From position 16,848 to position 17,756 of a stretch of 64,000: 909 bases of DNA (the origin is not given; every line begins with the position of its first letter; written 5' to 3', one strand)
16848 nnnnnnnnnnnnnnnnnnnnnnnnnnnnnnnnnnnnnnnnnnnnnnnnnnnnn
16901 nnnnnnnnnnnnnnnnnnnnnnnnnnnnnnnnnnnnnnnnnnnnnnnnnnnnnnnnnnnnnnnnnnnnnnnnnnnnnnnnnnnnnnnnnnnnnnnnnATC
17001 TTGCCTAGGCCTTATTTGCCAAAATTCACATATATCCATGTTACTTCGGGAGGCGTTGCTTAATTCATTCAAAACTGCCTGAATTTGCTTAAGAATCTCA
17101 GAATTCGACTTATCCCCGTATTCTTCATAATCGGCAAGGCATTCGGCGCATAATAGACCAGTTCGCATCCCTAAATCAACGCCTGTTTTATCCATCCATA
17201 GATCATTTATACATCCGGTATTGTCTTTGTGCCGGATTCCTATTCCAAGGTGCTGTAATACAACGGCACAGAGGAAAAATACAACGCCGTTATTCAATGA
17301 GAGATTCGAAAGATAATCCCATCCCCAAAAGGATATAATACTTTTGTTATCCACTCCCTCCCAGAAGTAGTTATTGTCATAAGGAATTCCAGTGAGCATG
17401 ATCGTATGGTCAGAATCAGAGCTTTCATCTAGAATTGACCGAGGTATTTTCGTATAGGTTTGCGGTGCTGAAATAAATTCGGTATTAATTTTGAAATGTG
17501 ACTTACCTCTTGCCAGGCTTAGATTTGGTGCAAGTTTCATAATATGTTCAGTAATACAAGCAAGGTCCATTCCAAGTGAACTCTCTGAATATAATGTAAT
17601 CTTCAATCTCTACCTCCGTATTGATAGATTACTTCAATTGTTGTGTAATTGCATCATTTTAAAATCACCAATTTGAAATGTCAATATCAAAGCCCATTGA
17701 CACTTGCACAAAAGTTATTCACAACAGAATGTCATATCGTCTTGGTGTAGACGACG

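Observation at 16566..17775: AT-rich single-gene islet: TIR-domain protein with an unassigned Cys/His-rich N-domain (candidate stand-alone immune or NADase module)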

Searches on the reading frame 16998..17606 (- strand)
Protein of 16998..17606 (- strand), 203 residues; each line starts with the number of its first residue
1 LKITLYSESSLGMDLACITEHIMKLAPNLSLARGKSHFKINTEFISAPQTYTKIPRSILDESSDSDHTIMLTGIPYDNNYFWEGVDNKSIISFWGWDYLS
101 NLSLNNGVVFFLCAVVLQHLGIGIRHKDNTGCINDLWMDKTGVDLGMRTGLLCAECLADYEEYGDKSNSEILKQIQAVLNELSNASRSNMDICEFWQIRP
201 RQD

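Call 8: search_solved_structures(query=window:16998-17606:-, max_evalue=10, show_alignments=2)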
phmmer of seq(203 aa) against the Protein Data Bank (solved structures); distinct sequences matched with E-value up to 10: 0.

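Call 20: search_solved_structures(query=A2, max_evalue=10, show_alignments=3)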
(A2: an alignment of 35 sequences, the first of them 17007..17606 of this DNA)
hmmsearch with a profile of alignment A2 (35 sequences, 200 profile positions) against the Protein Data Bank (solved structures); distinct sequences matched with E-value up to 10: 0.

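Call 26: predict_structure(alignment_id=A2)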
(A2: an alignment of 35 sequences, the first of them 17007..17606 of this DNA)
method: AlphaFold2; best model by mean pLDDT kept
length: 200 residues; sequences in the alignment: 35
mean_pLDDT: 94.9   pTM: 0.92
mean pLDDT of the five models: 94.9, 94.8, 94.4, 94.1, 93.5
residues with pLDDT >= 90: 181; 70-90: 18; 50-70: 1; < 50: 0
segments of 3 or more residues with pLDDT < 50: none
pLDDT, mean of each block of 10 residues (from residue 1): 97 97 98 96 94 96 98 94 94 95 98 96 88 86 93 95 96 98 98 92
secondary structure, 60 per line:
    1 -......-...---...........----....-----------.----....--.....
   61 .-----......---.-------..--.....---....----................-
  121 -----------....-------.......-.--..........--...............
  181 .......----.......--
elements in order: E2-7 H15-25 E30-33 H50-53 H56-61 E67-72 E88-92 H96-99 H104-119 H143-149 H154-163 H166-187 H192-198

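Call 29: search_protein_representatives(alignment_id=A2)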
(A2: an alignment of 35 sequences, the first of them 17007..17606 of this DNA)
Query: 35 sequences, 200 profile positions. Proteins with E-value up to 0.001 (for the whole library): 705; up to 1e-10: 198; up to 1e-30: 109. The best 150 are listed.
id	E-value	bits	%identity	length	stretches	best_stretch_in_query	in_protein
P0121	5.7e-83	293.7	-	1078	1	1-199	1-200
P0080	1.2e-78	279.5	-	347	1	1-198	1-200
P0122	8.5e-78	276.8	-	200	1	1-197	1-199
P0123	1.7e-73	262.7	-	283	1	1-199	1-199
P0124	3.4e-71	255.3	-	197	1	1-198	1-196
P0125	5.6e-64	231.7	-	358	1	1-197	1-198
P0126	2.3e-63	229.7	-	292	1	1-199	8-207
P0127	4.2e-63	228.8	-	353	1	1-198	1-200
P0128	5.8e-61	221.8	-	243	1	1-199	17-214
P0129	1.4e-60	220.5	-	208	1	1-194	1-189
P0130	2.4e-59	216.5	-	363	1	1-199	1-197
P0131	5.7e-58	212.1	-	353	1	2-199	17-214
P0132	4.0e-57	209.3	-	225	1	1-189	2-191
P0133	7.7e-56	205.1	-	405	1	2-199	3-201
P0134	1.3e-55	204.3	-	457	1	2-197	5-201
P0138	5.0e-54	199.2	-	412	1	2-199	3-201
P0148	5.5e-51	189.3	-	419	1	2-199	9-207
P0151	1.5e-50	187.9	-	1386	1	2-195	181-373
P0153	5.0e-50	186.1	-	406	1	2-195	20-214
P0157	8.8e-49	182.1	-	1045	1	2-194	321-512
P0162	2.9e-47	177.1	-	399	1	1-194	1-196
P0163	5.2e-47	176.3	-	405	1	1-193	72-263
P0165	6.4e-47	176.0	-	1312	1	3-195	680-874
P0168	1.2e-45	171.9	-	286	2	2-198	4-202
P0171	3.0e-45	170.6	-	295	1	1-194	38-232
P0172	4.4e-45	170.0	-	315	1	3-198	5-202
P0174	7.2e-45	169.3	-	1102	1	3-195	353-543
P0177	2.5e-44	167.5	-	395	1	2-193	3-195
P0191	8.7e-42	159.2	-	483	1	1-196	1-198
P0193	1.3e-41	158.7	-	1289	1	3-194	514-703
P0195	2.0e-41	158.1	-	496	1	1-196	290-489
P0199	7.4e-41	156.2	-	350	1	1-195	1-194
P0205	3.6e-39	150.7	-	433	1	1-195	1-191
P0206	4.7e-39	150.3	-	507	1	1-199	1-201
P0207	4.7e-39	150.3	-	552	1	3-189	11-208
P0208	1.7e-38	148.5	-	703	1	1-196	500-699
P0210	3.0e-38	147.7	-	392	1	3-195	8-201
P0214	8.5e-37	142.9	-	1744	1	2-194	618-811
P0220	3.3e-35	137.8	-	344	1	1-199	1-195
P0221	1.9e-33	132.0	-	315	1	2-199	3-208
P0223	6.6e-33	130.3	-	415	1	3-195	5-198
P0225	7.2e-32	126.9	-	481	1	1-193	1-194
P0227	4.3e-31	124.3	-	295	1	2-193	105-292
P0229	1.9e-30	122.2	-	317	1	3-197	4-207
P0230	2.2e-30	122.0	-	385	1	1-199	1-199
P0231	2.4e-30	121.9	-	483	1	3-194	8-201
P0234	9.0e-29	116.7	-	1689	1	3-179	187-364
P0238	7.4e-28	113.8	-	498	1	2-193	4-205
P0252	5.3e-23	97.9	-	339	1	2-198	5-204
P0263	5.8e-21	91.3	-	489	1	9-193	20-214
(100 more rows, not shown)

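Call 30: search_protein_families(library=pfam, proteins=[P0121, P0151, P0157, P0165, P0174, P0193, P0208, P0195], max_evalue=0.01)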
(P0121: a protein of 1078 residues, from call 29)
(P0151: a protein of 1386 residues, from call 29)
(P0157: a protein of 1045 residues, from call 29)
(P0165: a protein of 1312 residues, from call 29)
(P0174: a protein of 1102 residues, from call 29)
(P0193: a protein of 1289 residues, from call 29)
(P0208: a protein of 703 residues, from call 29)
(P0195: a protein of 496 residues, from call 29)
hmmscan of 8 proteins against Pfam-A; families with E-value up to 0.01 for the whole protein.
P0121 (1078 aa): 4 families
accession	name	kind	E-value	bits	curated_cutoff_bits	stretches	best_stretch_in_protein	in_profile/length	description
PF07693.20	KAP_NTPase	-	2.9e-37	129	20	1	558-977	2-289/293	KAP family P-loop domain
PF13191.12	AAA_16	-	9.3e-06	26.7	32.6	1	554-635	2-81/167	AAA ATPase domain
PF13401.12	AAA_22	-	0.0018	19.1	27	0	579-638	8-64/130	AAA domain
PF20693.3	YobI-ATPase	-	0.0055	16.7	27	0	576-618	14-56/363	YobI-like P-loop NTPase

P0151 (1386 aa): 2 families
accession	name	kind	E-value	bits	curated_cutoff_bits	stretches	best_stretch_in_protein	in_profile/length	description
PF07693.20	KAP_NTPase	-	1.7e-25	90.3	20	2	1008-1235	148-288/293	KAP family P-loop domain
PF20861.2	Isd_H_B_linker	-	0.0088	16.6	27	0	699-730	29-60/63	Iron-regulated surface determinant protein H/B, linker domain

P0157 (1045 aa): 4 families
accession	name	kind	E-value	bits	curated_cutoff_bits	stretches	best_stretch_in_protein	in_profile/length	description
PF07693.20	KAP_NTPase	-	8.5e-31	107.7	20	2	541-806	3-202/293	KAP family P-loop domain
PF24883.2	NPHP3_N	-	0.0029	18.3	24.8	0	735-786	105-154/164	Nephrocystin 3, N-terminal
PF20693.3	YobI-ATPase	-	0.003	17.6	27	0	561-786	17-238/363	YobI-like P-loop NTPase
PF13191.12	AAA_16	-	0.0051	17.8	32.6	0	544-585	10-51/167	AAA ATPase domain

P0165 (1312 aa): 0 families

P0174 (1102 aa): 4 families
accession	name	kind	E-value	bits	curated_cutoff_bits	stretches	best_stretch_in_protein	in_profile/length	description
PF07693.20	KAP_NTPase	-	2.9e-20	73.2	20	2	841-948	149-240/293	KAP family P-loop domain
PF20990.2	DUF2207_C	-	0.0025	18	33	0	779-850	143-201/247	Predicted membrane protein (DUF2207) C-terminal domain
PF13401.12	AAA_22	-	0.0029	18.4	27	0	604-654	10-57/130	AAA domain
PF24883.2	NPHP3_N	-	0.0032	18.1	24.8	0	837-877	118-156/164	Nephrocystin 3, N-terminal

P0193 (1289 aa): 2 families
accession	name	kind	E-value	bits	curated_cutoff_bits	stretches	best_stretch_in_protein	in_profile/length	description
PF07693.20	KAP_NTPase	-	6e-34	118.1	20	1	752-1117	14-275/293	KAP family P-loop domain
PF13401.12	AAA_22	-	0.0029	18.4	27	0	759-817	8-63/130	AAA domain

P0208 (703 aa): 0 families

P0195 (496 aa): 2 families
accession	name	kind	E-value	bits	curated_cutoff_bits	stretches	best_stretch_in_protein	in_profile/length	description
PF00656.27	Peptidase_C14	-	3.9e-22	79.5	21.4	1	51-271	3-229/233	Caspase domain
PF01650.23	Peptidase_C13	-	0.007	16.4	22.8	0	89-181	86-168/258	Peptidase C13 family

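Call 31: search_protein_families(library=pfam, proteins=[P0214, P0234, P0133, P0134, P0138, P0148, P0191, P0206, P0207, P0225], max_evalue=0.01)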
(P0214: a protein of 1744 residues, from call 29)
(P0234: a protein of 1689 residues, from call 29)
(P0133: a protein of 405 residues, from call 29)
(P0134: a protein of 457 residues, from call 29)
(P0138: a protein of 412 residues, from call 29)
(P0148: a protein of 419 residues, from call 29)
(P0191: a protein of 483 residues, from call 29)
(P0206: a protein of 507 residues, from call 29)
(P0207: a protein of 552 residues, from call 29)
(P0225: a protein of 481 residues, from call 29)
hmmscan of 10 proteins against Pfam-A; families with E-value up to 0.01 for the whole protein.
P0214 (1744 aa): 5 families
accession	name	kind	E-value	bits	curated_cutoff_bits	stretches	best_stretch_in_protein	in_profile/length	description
PF04851.21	ResIII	-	3.4e-17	63.3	22.5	1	1109-1256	3-159/164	Type III restriction enzyme, res subunit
PF18766.7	SWI2_SNF2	-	5e-09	36.6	26.7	1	1117-1295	5-196/221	SWI2/SNF2 ATPase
PF00270.35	DEAD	-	2.6e-06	27.7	26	1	1120-1191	6-73/167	DEAD/DEAH box helicase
PF13588.12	HSDR_N_2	-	0.00019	21.9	25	1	1008-1077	35-108/110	Type I restriction enzyme R protein N terminus (HSDR_N)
PF01939.22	NucS_C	-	0.0098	16.3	24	0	999-1056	22-77/124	Endonuclease NucS C-terminal domain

P0234 (1689 aa): 6 families
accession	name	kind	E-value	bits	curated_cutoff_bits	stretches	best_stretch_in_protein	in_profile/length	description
PF12799.13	LRR_4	-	2.8e-64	212.1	27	12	916-954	2-40/44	Leucine Rich repeats (2 copies)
PF13855.12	LRR_8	-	1.6e-63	210.8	27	15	617-674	2-61/61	Leucine rich repeat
PF23598.1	LRR_14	-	7.3e-63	212.9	40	8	933-1000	42-107/353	Leucine-rich repeat region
PF00560.39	LRR_1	-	2.1e-23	77.8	20.6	0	617-638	1-23/23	Leucine Rich Repeat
PF13588.12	HSDR_N_2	-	4.3e-05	24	25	1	1048-1111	33-97/110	Type I restriction enzyme R protein N terminus (HSDR_N)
PF13306.12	LRR_5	-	0.00097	19.5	27.7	1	375-442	42-108/127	BspA type Leucine rich repeat region (6 copies)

P0133 (405 aa): 0 families

P0134 (457 aa): 3 families
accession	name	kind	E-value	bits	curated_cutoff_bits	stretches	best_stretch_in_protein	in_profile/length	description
PF00383.29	dCMP_cyt_deam_1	-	4.8e-17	62.2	25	1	218-314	6-102/102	Cytidine and deoxycytidylate deaminase zinc-binding region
PF18785.7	Inv-AAD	-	2.7e-09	37.4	26.5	1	240-321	3-98/129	Invertebrate-AID/APOBEC-deaminase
PF14437.12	MafB19-deam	-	1.9e-08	34.8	27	1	234-319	22-106/142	MafB19-like deaminase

P0138 (412 aa): 2 families
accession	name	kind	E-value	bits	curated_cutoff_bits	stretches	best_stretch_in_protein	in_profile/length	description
PF04471.18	Mrr_cat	-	3.7e-05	24.3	21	1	260-353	5-90/115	Restriction endonuclease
PF02021.23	UPF0102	-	0.0069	17.2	23.6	0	276-333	12-54/80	Uncharacterised protein family UPF0102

P0148 (419 aa): 1 family
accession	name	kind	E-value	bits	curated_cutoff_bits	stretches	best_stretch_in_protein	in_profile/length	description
PF04471.18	Mrr_cat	-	0.0013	19.3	21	1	282-359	21-90/115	Restriction endonuclease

P0191 (483 aa): 3 families
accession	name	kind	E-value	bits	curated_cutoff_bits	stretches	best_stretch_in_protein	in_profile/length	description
PF04471.18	Mrr_cat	-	6.2e-15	55.8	21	1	205-319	4-114/115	Restriction endonuclease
PF05014.21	Nuc_deoxyrib_tr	-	0.00066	20.2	28.8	1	407-450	57-102/117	Nucleoside 2-deoxyribosyltransferase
PF18741.7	MTES_1575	-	0.00087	19.8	38.2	1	210-258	1-46/96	REase_MTES_1575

P0206 (507 aa): 1 family
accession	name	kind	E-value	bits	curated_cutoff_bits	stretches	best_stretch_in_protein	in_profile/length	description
PF22561.2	HisKin-conflict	-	3.6e-44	152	27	1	226-506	2-303/303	Histidine Kinase domain observed in conflict contexts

P0207 (552 aa): 2 families
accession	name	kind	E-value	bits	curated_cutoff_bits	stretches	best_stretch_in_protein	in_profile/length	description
PF13676.11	TIR_2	-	9.1e-10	39.5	28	1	402-515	1-109/122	TIR domain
PF18306.6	LDcluster4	-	2e-05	24.7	26.3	1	222-347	4-125/151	SLOG cluster4 family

P0225 (481 aa): 3 families
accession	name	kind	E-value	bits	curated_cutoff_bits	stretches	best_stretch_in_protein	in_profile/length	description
PF04471.18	Mrr_cat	-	2.9e-12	47.2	21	1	206-317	5-112/115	Restriction endonuclease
PF05014.21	Nuc_deoxyrib_tr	-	0.00015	22.3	28.8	1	402-448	55-103/117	Nucleoside 2-deoxyribosyltransferase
PF18741.7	MTES_1575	-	0.00017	22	38.2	1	210-260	1-48/96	REase_MTES_1575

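Call 43: search_protein_families(library=pfam, alignment_id=A3, max_evalue=0.001)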
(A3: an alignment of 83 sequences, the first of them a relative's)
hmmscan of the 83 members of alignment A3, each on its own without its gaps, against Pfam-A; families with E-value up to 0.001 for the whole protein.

A. member 1, P0123 (283 aa): 1 family
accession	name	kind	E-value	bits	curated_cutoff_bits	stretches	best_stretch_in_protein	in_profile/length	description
PF13676.11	TIR_2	-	3.4e-08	34.5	28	1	207-267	1-61/122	TIR domain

B. families by the number of members that match (of 83 scanned): 28 families (the first 25 are shown)
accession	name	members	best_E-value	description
PF13676.11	TIR_2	43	5e-25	TIR domain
PF01582.25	TIR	13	4.8e-08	TIR domain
PF04471.18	Mrr_cat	10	1.9e-15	Restriction endonuclease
PF05014.21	Nuc_deoxyrib_tr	5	2.9e-05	Nucleoside 2-deoxyribosyltransferase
PF18741.7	MTES_1575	4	1.6e-05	REase_MTES_1575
PF10137.14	CAP12-PCTIR_TIR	4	5.5e-05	CAP12/Pycsar effector protein, TIR domain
PF19964.5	EAD11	3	1.5e-11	Effector-associated domain 11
PF08937.16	ThsB_TIR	3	7.6e-07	Thoeris protein ThsB, TIR-like domain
PF13476.12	AAA_23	2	1.8e-22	AAA domain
PF13175.12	AAA_15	2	4.7e-09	AAA ATPase domain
PF02463.25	SMC_N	2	5.3e-09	RecF/RecN/SMC N terminal domain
PF13304.12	AAA_21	2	0.00013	AAA domain, putative AbiEii toxin, Type IV TA system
PF22561.2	HisKin-conflict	1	3.6e-44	Histidine Kinase domain observed in conflict contexts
PF07693.20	KAP_NTPase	1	2.1e-23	KAP family P-loop domain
PF00656.27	Peptidase_C14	1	3.9e-22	Caspase domain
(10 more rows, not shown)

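Call 45: search_protein_families(library=pfam, proteins=[P0227, P0171, P0163, P0153, P0162, P0199, P0205, P0231, P0238, P0263], max_evalue=0.001)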
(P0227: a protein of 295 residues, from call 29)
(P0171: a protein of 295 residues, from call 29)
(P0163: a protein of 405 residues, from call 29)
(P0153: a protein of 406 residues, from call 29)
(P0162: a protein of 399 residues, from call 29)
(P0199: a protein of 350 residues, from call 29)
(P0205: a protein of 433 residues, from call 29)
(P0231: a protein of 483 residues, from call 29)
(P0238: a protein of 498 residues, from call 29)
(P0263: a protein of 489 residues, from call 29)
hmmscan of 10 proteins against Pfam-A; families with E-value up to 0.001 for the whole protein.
P0227 (295 aa): 0 families

P0171 (295 aa): 0 families

P0163 (405 aa): 2 families
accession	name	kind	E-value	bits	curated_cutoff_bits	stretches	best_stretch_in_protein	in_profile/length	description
PF13676.11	TIR_2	-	4.2e-23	82.6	28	1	276-398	1-122/122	TIR domain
PF01582.25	TIR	-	4.7e-05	23.7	21.3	1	283-365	11-96/179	TIR domain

P0153 (406 aa): 1 family
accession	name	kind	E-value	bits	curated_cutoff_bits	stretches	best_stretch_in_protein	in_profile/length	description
PF04471.18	Mrr_cat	-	0.0009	19.8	21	0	254-346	5-89/115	Restriction endonuclease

P0162 (399 aa): 0 families

P0199 (350 aa): 1 family
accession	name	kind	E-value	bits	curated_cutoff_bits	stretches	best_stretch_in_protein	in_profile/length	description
PF03235.19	GmrSD_N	-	4.7e-10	40.4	33.2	1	235-325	23-150/199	GmrSD restriction endonuclease, N-terminal domain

P0205 (433 aa): 6 families
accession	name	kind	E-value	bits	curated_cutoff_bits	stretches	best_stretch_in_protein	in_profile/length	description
PF13476.12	AAA_23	-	1.8e-22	81.4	27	1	204-384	2-180/201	AAA domain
PF13175.12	AAA_15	-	4.7e-09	36.8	32.1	1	201-334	3-92/374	AAA ATPase domain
PF02463.25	SMC_N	-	5.3e-09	36.3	40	1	201-286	2-89/220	RecF/RecN/SMC N terminal domain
PF13555.12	AAA_29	-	4.5e-07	30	27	1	202-243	2-44/61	P-loop containing region of AAA domain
PF13304.12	AAA_21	-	0.00013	22.6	27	1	223-244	1-22/304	AAA domain, putative AbiEii toxin, Type IV TA system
PF03193.22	RsgA_GTPase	-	0.00056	20.2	30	0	193-261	78-146/174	RsgA GTPase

P0231 (483 aa): 3 families
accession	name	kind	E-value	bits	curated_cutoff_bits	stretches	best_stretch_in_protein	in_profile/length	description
PF04471.18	Mrr_cat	-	3.5e-15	56.6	21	1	209-322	2-111/115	Restriction endonuclease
PF05014.21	Nuc_deoxyrib_tr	-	9.3e-05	23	28.8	1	398-447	52-103/117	Nucleoside 2-deoxyribosyltransferase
PF10137.14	CAP12-PCTIR_TIR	-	0.00051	20.5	24.7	0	415-460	71-118/119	CAP12/Pycsar effector protein, TIR domain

P0238 (498 aa): 2 families
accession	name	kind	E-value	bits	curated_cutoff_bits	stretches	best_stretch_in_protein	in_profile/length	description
PF05014.21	Nuc_deoxyrib_tr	-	2.9e-05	24.6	28.8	1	382-451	44-102/117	Nucleoside 2-deoxyribosyltransferase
PF10137.14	CAP12-PCTIR_TIR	-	5.5e-05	23.6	24.7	1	362-445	11-98/119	CAP12/Pycsar effector protein, TIR domain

P0263 (489 aa): 2 families
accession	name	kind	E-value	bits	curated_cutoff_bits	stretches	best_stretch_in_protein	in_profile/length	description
PF07693.20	KAP_NTPase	-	2.1e-23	83.5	20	1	240-488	5-204/293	KAP family P-loop domain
PF24883.2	NPHP3_N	-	0.00045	20.9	24.8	0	254-312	21-80/164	Nephrocystin 3, N-terminal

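Call 51: search_protein_families(library=pfam, alignment_id=A2, max_evalue=10)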
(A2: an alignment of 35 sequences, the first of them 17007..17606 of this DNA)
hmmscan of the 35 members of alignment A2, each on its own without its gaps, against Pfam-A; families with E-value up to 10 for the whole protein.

A. member 1, window:17007-17606:- (200 aa): 0 families

B. families by the number of members that match (of 35 scanned): 20 families
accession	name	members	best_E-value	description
PF13894.12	zf-C2H2_4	2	0.017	C2H2-type zinc finger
PF00096.32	zf-C2H2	1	0.0014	Zinc finger, C2H2 type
PF02440.21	Adeno_E3_CR1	1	0.0091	Adenovirus E3 region protein CR1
PF00320.33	GATA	1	0.026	GATA zinc finger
PF12171.14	zf-C2H2_jaz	1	0.032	Zinc-finger double-stranded RNA-binding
PF11599.14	AviRa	1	0.037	RRNA methyltransferase AviRa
PF24110.1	DUF7385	1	0.08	Family of unknown function (DUF7385)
PF07277.16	SapC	1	0.1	SapC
PF06827.20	zf-FPG_IleRS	1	0.1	Zinc finger found in FPG and IleRS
PF11825.13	Nuc_recep-AF1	1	0.11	Nuclear/hormone receptor activator site AF-1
PF08655.15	DASH_Ask1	1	0.11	DASH complex subunit Ask1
PF15198.11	Dexa_ind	1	0.13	Dexamethasone-induced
PF04296.18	YlxR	1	0.14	Protein of unknown function (DUF448)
PF15227.12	zf-C3HC4_4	1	0.18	zinc finger of C3HC4-type, RING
PF25516.1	PTPase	1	0.2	Phosphotyrosine protein phosphatase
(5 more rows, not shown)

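Call 60: search_dna_similar(query=window:17007-17606:-, collection=plasmids, mode=protein, max_evalue=0.001)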
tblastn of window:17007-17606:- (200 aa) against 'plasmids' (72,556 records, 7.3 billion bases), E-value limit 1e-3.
Records with a match: 1; places in all: 1; records where one place covers at least 80% of the query: 0.
Best place of each record, by identity: <60% 1.
By first word of the organism name: Aliarcobacter 1.
By predicted mobility (MOB-suite, as given by PLSDB): non-mobilizable 1.
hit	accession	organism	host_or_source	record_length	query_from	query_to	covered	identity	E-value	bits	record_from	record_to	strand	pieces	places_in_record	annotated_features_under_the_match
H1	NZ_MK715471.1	Aliarcobacter cryaerophilus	Greenshell mussel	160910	57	173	59%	25.8%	5e-10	65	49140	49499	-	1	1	toll/interleukin-1 receptor domain-containing protein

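Call 61: search_dna_similar(query=window:17007-17606:-, collection=phages, mode=protein, max_evalue=0.001)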
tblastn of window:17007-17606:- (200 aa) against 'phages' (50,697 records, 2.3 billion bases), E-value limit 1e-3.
No match.

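Call 62: get_annotated_region(hit=H1, flank=9000)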
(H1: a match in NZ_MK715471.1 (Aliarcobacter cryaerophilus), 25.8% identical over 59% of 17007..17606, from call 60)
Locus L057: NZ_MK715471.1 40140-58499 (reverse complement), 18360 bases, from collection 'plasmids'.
description: Aliarcobacter cryaerophilus strain M830MA plasmid pM830MA, complete sequence
organism: Aliarcobacter cryaerophilus (NCBI taxid 28198)
taxonomy: Bacteria; Campylobacterota; Epsilonproteobacteria; Campylobacterales; Arcobacteraceae; Aliarcobacter; Aliarcobacter cryaerophilus
host: -; source: Greenshell mussel; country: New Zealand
typing (MOB-suite, as given by PLSDB): non-mobilizable
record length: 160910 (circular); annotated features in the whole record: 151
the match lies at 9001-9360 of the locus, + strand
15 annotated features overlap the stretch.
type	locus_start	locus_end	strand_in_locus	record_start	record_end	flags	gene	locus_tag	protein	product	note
CDS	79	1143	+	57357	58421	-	-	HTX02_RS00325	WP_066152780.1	RelA/SpoT domain-containing protein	-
CDS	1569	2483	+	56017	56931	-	-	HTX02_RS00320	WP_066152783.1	ParA family protein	-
CDS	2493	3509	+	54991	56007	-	-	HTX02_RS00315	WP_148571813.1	ParB/RepB/Spo0J family partition protein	-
CDS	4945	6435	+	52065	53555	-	-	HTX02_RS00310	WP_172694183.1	replication initiation protein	GO:0006270 - DNA replication initiation [Evidence IEA]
CDS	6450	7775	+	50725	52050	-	-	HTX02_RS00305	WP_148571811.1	DnaB-like helicase C-terminal domain-containing protein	GO:0006260 - DNA replication [Evidence IEA]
CDS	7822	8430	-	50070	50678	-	-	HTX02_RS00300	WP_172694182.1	hypothetical protein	-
CDS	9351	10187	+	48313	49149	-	-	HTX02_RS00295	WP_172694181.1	toll/interleukin-1 receptor domain-containing protein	GO:0007165 - signal transduction [Evidence IEA]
CDS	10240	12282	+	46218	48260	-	-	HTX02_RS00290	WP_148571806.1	patatin-like phospholipase family protein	GO:0006629 - lipid metabolic process [Evidence IEA]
CDS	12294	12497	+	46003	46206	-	-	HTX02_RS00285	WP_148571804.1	hypothetical protein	-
CDS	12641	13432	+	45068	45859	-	-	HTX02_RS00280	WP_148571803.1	hypothetical protein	-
CDS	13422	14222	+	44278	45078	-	-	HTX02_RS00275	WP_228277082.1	TIR domain-containing protein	-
CDS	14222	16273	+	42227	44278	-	-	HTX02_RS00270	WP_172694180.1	toll/interleukin-1 receptor domain-containing protein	GO:0007165 - signal transduction [Evidence IEA]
CDS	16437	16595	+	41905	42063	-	-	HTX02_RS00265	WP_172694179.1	hypothetical protein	-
CDS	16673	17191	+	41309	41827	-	-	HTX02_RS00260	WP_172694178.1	hypothetical protein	-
CDS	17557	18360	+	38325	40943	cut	-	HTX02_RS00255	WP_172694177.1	hypothetical protein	-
